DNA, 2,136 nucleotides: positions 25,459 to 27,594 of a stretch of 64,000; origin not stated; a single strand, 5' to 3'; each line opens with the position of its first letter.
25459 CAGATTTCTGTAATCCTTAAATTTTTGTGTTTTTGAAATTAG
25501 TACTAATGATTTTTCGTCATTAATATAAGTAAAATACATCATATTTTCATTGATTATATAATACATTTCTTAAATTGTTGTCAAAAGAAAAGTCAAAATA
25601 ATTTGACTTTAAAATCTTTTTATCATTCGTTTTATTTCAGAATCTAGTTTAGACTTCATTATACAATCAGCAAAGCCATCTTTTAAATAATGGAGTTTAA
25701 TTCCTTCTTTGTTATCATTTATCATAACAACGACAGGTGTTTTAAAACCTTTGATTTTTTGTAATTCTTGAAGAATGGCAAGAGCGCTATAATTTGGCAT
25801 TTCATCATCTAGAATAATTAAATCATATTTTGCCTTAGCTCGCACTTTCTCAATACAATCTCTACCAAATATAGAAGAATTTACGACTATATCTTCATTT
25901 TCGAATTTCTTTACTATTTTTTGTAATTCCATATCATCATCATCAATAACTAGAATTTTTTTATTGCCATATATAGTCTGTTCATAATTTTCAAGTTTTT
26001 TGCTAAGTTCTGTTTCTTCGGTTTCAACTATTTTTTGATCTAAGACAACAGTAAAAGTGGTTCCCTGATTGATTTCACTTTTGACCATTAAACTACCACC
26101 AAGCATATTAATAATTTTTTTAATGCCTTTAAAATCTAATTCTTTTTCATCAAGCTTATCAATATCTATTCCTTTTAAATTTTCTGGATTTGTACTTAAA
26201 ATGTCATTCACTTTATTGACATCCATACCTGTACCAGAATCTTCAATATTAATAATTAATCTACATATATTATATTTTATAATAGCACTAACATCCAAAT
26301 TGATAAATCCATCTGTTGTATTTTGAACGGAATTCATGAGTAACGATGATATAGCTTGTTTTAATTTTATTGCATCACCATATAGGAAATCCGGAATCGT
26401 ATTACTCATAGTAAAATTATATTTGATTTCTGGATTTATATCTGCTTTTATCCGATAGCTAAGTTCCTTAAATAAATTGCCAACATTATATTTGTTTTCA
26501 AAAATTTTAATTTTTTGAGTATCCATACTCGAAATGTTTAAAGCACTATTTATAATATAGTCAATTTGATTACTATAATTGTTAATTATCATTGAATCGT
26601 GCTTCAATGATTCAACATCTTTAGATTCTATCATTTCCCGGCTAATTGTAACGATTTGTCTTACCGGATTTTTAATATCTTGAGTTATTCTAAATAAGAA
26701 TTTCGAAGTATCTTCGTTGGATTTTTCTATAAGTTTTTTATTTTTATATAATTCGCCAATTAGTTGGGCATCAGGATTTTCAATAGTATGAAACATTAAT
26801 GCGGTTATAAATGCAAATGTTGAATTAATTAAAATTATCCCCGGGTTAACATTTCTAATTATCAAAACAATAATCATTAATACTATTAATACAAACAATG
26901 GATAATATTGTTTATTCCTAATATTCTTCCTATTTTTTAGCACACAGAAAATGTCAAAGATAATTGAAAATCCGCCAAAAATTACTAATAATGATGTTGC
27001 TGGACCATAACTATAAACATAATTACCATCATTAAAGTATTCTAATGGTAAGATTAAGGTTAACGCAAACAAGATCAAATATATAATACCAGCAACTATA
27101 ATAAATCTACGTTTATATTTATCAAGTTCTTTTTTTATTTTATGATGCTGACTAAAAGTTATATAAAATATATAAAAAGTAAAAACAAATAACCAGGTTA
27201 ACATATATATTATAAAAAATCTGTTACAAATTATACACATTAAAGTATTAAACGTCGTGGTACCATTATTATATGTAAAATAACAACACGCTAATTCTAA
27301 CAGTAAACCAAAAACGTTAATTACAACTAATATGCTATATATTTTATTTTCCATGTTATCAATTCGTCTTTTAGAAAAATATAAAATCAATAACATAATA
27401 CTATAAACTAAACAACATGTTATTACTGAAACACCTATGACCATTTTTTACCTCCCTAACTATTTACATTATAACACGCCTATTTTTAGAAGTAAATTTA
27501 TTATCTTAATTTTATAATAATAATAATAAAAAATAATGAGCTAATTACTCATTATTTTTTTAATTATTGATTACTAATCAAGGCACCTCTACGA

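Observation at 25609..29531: Accessory insertion between metG and tatD: AMP-binding adenylating enzyme plus a hybrid sensor kinase whose H-box histidine appears to be replaced by glutamine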

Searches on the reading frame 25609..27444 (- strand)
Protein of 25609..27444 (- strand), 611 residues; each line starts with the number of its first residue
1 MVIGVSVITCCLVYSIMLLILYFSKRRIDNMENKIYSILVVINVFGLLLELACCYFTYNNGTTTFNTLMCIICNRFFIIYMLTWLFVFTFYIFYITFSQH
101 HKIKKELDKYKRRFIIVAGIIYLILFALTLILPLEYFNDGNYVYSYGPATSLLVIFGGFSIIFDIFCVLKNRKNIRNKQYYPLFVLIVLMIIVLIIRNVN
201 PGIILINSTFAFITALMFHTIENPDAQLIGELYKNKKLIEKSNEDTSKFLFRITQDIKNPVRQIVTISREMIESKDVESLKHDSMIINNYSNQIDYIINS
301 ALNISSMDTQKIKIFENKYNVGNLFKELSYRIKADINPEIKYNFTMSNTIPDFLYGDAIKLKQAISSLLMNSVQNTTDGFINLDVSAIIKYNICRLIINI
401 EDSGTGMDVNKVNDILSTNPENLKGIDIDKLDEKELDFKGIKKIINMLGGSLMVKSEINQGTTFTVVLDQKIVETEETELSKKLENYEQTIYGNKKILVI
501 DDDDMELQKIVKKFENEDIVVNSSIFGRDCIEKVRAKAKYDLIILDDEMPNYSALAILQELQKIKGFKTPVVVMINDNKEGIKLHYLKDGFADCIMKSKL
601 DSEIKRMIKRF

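Call 3: search_protein_families(library=pfam, proteins=[window:25609-27444:-], max_evalue=1)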
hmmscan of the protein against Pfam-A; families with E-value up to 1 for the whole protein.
window:25609-27444:- (611 aa): 2 families
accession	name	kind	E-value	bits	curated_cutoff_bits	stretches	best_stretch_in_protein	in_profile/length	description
PF00072.30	Response_reg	-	3.2e-12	47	30.2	1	497-608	1-110/111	Response regulator receiver domain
PF02518.31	HATPase_c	-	7.4e-11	42.9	26.4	1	356-470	1-109/111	Histidine kinase-, DNA gyrase B-, and HSP90-like ATPase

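Call 4: search_protein_families(library=ncbifam, proteins=[window:25609-27444:-], max_evalue=0.1)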
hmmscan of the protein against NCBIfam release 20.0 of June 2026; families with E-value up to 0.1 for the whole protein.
window:25609-27444:- (611 aa): 58 families (the best 25 are shown)
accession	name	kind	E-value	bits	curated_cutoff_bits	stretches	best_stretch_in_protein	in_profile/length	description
NF008302.0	PRK11091.1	equivalog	1.3e-28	99.7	838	1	233-611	270-642/779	aerobic respiration two-component sensor histidine kinase ArcB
NF041947.1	LuxQ_Vibrio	equivalog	1.8e-26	92.3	1200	1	236-606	462-833/843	quorum-sensing autoinducer 2 sensor kinase/phosphatase LuxQ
TIGR02956.1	TMAO_torS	equivalog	8.6e-24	83.7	676.5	1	234-609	452-817/967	TMAO reductase system sensor histidine kinase/response regulator TorS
NF008318.0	PRK11107.1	equivalog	8.5e-18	63.8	890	2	231-476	278-524/920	two-component sensor histidine kinase BarA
NF041832.1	near_NosP_CTERM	subfamily_domain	3.5e-17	62.5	400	1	240-591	1-350/370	NahK/ErcS family hybrid sensor histidine kinase/response regulator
NF011874.0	PRK15347.1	equivalog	5.2e-16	57.9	852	1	219-469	371-613/921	two component system sensor kinase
NF008543.0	PRK11466.1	equivalog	1.1e-15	56.6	982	1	236-563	434-750/914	TMAO reductase system sensor histidine kinase/response regulator TorS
NF038297.2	hybrid_HK_HrmK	equivalog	1.3e-15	57.1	725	1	232-597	221-593/607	hybrid histidine kinase/response regulator HrmK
NF008099.0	PRK10841.1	equivalog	1.2e-14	53.1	920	2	239-471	463-691/949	two-component system sensor histidine kinase RcsC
NF045901.1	HisKinLetSLeg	equivalog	8.4e-13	47.2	1650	2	232-510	279-552/906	two-component system sensor histidine kinase LetS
NF052574.1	HisKinEspCMyxo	equivalog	1.1e-12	47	1200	1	357-563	527-733/785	serine histidine kinase EspC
NF041210.1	his_kin_PieS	equivalog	1.5e-11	44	850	1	228-469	232-469/474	two component system sensor histidine kinase PieS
NF041831.1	NO_HK_NahK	exception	3.7e-11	41.7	1500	1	228-551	476-793/854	hybrid sensor histidine kinase/response regulator NahK/ErcS'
NF046044.1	PnpS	equivalog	1.1e-10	41.2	400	2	274-414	200-336/390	two-component system histidine kinase PnpS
NF052573.1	HisKinEspAMyxo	equivalog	4.8e-10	38.1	1400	1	361-575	504-713/755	serine histidine kinase EspA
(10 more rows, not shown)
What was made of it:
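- The ANL substrate is unknown and every NCBIfam equivalog cut-off is missed (call 4).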

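Call 5: search_solved_structures(query=window:25609-27444:-, max_evalue=0.001, show_alignments=4)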
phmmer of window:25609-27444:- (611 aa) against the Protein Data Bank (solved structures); distinct sequences matched with E-value up to 0.001: 32.
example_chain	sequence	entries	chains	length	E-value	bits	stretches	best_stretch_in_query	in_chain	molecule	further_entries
6dk8_A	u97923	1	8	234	6e-15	58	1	248-469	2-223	RetS (Regulator of Exopolysaccharide and Type III Secretion)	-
6dk7_A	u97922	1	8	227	1e-14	57.2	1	248-468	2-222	RetS (Regulator of Exopolysaccharide and Type III Secretion)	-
7n0e_B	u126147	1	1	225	1e-14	57.2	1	247-468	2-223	Histidine kinase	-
3dge_A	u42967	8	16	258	1.5e-08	36.9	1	241-468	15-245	Sensor protein | Histidine kinase | Sensor histidine kinase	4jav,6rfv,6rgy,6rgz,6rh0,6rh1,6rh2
2c2a_A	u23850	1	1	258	1.5e-08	36.8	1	241-468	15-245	SENSOR HISTIDINE KINASE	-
5uht_A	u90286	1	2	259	1.5e-08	36.8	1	241-468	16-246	Sensor histidine kinase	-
6rh7_A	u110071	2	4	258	2.1e-08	36.4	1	242-468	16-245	Sensor histidine kinase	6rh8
6azr_A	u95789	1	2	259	2.5e-08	36.1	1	241-468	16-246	Sensor histidine kinase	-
6paj_A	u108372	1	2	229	2.6e-08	36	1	248-468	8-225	Sensor protein SrrB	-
4jas_A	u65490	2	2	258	1.2e-07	33.9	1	242-468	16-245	Histidine kinase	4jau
6ont_A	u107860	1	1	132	2.2e-07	33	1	493-598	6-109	Two-component response regulator 1452 receiver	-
7p8e_A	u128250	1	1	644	2.9e-06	29.3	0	236-384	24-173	Receiver domain of histidine kinase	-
7z8n_A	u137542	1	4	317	3.9e-06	28.9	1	235-468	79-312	Histidine kinase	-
5c93_A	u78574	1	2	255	4.7e-06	28.6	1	241-476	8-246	Histidine kinase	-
4u7n_A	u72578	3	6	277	5.5e-06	28.4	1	240-476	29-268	Histidine protein kinase sensor protein | Histidine kinase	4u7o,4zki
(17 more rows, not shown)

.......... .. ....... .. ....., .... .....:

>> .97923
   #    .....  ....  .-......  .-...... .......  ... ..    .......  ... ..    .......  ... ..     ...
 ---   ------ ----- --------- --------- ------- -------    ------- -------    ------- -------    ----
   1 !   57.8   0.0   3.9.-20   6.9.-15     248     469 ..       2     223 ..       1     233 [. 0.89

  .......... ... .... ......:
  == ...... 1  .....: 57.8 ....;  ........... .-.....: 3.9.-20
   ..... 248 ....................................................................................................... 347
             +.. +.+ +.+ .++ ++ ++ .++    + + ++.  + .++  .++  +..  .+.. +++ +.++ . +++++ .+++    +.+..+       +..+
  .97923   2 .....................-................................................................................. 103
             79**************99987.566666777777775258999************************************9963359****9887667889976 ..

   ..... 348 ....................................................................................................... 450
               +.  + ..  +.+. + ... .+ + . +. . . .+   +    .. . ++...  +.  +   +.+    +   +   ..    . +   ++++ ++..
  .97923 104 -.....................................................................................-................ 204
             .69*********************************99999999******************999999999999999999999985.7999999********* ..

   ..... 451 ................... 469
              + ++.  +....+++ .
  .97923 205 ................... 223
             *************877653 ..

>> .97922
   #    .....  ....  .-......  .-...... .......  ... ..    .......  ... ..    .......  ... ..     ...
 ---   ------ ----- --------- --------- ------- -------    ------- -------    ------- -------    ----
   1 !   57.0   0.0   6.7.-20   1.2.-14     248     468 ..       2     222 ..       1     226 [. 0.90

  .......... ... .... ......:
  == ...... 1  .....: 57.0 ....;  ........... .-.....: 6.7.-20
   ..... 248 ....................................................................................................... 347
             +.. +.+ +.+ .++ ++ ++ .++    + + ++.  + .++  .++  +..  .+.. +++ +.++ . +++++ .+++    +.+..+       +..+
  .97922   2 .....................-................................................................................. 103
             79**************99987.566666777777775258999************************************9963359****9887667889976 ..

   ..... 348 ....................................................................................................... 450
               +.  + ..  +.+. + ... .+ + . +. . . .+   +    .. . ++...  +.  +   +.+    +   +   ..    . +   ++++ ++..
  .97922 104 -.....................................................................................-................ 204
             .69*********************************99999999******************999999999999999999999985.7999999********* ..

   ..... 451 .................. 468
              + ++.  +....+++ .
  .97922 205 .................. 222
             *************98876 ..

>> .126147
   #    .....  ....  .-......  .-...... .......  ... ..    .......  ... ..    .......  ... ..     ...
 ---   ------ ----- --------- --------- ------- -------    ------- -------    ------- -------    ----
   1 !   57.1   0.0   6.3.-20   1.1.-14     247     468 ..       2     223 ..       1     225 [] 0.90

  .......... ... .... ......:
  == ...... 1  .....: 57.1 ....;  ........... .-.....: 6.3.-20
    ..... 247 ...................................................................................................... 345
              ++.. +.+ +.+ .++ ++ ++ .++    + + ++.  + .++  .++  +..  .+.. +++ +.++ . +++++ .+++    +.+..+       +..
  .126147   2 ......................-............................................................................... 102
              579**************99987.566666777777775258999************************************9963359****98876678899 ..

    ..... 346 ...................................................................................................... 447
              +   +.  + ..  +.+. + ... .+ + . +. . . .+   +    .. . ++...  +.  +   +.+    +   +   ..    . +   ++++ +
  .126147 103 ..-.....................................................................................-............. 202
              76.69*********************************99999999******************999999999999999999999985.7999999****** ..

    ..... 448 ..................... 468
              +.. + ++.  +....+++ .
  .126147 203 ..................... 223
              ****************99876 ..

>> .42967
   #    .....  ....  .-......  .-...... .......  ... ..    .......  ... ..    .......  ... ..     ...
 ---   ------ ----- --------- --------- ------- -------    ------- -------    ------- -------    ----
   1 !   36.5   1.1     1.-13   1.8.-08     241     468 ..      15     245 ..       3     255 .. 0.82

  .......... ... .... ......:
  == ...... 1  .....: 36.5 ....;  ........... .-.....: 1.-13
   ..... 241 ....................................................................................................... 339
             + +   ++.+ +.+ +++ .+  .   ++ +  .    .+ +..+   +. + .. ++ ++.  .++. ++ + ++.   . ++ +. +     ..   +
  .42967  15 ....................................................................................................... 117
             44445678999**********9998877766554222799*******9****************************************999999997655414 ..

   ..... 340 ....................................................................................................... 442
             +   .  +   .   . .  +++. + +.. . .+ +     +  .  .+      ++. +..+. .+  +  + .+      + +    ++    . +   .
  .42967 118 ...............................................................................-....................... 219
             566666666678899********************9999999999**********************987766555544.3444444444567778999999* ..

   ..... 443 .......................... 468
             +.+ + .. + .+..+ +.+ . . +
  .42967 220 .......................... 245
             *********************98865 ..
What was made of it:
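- Closest known: RetS of Pseudomonas aeruginosa. Same: The best sequence match to the DHp-CA region in the PDB (E = 6e-15, call 5).
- Gln255 aligns to the phospho-His of RetS and HK853 (call 5). The best PDB sequence match is the RetS DHp-CA region (E = 6e-15, call 5).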

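Call 7: find_homologous_proteins(query=window:25609-27444:-, max_evalue=0.00001)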
Query window:25609-27444:- (611 aa): 877 proteins with E <= 0.00001 among 8000 candidates; the best 120 are listed.
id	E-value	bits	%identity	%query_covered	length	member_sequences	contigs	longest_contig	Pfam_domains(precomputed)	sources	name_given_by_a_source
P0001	0.0e+0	1264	95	100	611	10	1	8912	PF02518.32,PF00072.31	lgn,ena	-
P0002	0.0e+0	1095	81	100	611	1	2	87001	PF02518.32,PF00072.31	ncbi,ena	-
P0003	5.6e-290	981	93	80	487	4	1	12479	PF02518.32,PF00072.31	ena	-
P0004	3.1e-287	972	72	100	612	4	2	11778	PF02518.32,PF00072.31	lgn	-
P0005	5.6e-266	902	68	97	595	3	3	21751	PF02518.32,PF00072.31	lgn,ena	-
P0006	7.3e-255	865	64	100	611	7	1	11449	PF02518.32,PF00072.31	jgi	-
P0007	9.3e-253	858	63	100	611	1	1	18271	PF02518.32,PF00072.31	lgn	-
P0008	6.4e-251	852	64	100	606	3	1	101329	PF02518.32,PF00072.31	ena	-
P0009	4.3e-250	849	64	100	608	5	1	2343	PF02518.32,PF00072.31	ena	-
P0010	2.9e-240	817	61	100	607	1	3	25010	PF02518.32,PF00072.31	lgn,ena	-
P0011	3.1e-240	817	61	100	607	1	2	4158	PF02518.32,PF00072.31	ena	-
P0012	3.7e-239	813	60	100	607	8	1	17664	PF02518.32,PF00072.31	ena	-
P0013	2.1e-238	811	62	100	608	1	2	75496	PF02518.32,PF00072.31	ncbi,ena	-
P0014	3.1e-238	810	60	100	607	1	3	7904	PF02518.32,PF00072.31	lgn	-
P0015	4.9e-238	809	60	100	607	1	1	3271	PF02518.32,PF00072.31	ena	-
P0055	2.0e-214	731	55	100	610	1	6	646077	PF02518.32,PF00072.31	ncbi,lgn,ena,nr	ncbi:MAG: response regulator [Bacilli bacterium]|nr:response regulator [Bacilli bacterium]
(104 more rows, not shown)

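Call 12: find_related_loci(query=A1, collection=genome_contigs, flank=10000)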
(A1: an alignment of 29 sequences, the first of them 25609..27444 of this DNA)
Query A1 (611 aa) in genome_contigs; peptide patterns used: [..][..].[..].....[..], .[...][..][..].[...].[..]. (x = any residue, [..] = any of these).
600 stretches matched a pattern (row limit reached: there are more); 578 encode a relative of the query (tblastn E <= 1e-3); the best 80 are kept; 80 distinct loci.
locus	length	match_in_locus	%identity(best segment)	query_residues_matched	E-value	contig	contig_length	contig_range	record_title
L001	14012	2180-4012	69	1-611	0e+0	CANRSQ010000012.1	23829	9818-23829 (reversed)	MAG TPA_asm: uncultured Tenericutes bacterium isolate SRR15730529_bin.1_metawrap_v1.3_MAG genome assembly, contig: NODE.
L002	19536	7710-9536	71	1-611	0e+0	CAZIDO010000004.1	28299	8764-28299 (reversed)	MAG TPA_asm: uncultured Muribaculaceae bacterium isolate SRP192927_co4_7 genome assembly, contig: NODE_2815_length_28299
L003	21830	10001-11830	65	1-610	0e+0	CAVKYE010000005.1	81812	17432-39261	Vescimonas coprocola isolate H07683-L1_cleanbin_000026 genome assembly, contig: Spades_H07683-L1_contig_99, whole genome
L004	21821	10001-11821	60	1-611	0e+0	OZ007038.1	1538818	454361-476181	MAG: uncultured Bacilli bacterium isolate 6755_HET_CTRL_contig_17442_metaflye_circ MAG genome assembly, chromosome: 1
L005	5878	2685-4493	57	1-611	0e+0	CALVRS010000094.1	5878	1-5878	MAG: uncultured Bacilli bacterium isolate E0_DP__bin178 genome assembly, contig: E0_DP__k127_66719, whole genome shotgun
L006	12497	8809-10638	55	1-611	0e+0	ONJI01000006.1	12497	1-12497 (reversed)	uncultured Firmicutes bacterium isolate RUG357 genome assembly, contig: k87_8869409, whole genome shotgun sequence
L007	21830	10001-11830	54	1-611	0e+0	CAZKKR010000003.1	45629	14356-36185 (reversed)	MAG TPA_asm: uncultured Muribaculaceae bacterium isolate SRP278969_co2_99 genome assembly, contig: NODE_488_length_45629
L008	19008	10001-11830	52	1-611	0e+0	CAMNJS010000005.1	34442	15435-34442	MAG: uncultured Firmicutes bacterium isolate SRR873596_bin.94_metaWRAP_v1.3_MAG genome assembly, contig: NODE.2527_lengt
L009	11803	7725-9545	51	2-611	0e+0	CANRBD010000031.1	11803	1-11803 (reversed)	MAG: uncultured Bacilli bacterium isolate Lapin-030__bin1 genome assembly, contig: Lapin-030__NODE_7240_length_11803_cov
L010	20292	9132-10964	44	1-611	2e-176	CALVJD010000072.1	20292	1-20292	MAG: uncultured Bacilli bacterium isolate E05__bin274 genome assembly, contig: E05__k127_190449, whole genome shotgun se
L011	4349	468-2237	47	12-611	1e-175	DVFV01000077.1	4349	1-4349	MAG TPA_asm: Candidatus Coprosoma intestinipullorum isolate CHK147-3167 CHK147__C57927_L4349_ERR2241925, whole genome sh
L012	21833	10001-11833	44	1-611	4e-165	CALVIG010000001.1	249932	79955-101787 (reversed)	MAG: uncultured Bacilli bacterium isolate BRZ_II__bin28 genome assembly, contig: BRZ_II__NODE_37_length_249932_cov_21.00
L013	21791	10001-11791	45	8-611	9e-164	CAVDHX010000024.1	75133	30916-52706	Sphaerochaetaceae bacterium isolate SRR8978504_cleanbin_000001 genome assembly, contig: Spades_SRR8978504_contig_2, whol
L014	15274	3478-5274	45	1-600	3e-153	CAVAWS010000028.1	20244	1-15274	Paratractidigestivibacter sp. isolate G02643-L1_cleanbin_000022 genome assembly, contig: Spades_G02643-L1_contig_919, wh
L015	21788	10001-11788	43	1-610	7e-150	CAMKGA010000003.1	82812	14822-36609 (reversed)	MAG: uncultured Bacillales bacterium isolate SRR12081294_bin.11_metaWRAP_v1.3_MAG genome assembly, contig: ERZ12289768.3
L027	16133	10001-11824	35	1-611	4e-122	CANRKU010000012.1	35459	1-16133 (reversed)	MAG: uncultured Bacilli bacterium isolate Lapin-033__bin46 genome assembly, contig: Lapin-033__NODE_907_length_35459_cov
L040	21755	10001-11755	37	15-609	9e-109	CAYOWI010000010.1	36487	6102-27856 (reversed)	MAG TPA_asm: uncultured Muribaculaceae bacterium isolate SRP287540_co1_447 genome assembly, contig: NODE_1118_length_364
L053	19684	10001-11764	34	10-611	6e-102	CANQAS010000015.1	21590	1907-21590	MAG: uncultured Bacilli bacterium isolate Lapin-001__bin73 genome assembly, contig: Lapin-001__NODE_2706_length_21590_co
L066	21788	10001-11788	32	1-608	5e-98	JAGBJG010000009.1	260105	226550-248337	MAG: Bacilli bacterium isolate RGIG9169 Water_deer_Reticulum-5__c549, whole genome shotgun sequence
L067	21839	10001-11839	32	1-605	5e-98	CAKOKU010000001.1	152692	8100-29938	MAG: uncultured Bacilli bacterium isolate REFINED_METABAT215_TOP10_CONTIGS_1500_ASSEMBLY_K77_MERGED__Hadza_MoBio_hadza-E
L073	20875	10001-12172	30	1-611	8e-96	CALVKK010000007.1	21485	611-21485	MAG: uncultured Bacilli bacterium isolate BRZ_NT__bin8 genome assembly, contig: BRZ_NT__NODE_3089_length_21485_cov_4.200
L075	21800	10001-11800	30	1-611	2e-95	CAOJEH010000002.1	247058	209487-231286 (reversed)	MAG TPA_asm: uncultured Tenericutes bacterium isolate SRR15604498_bin.63_metawrap_v1.3_MAG genome assembly, contig: NODE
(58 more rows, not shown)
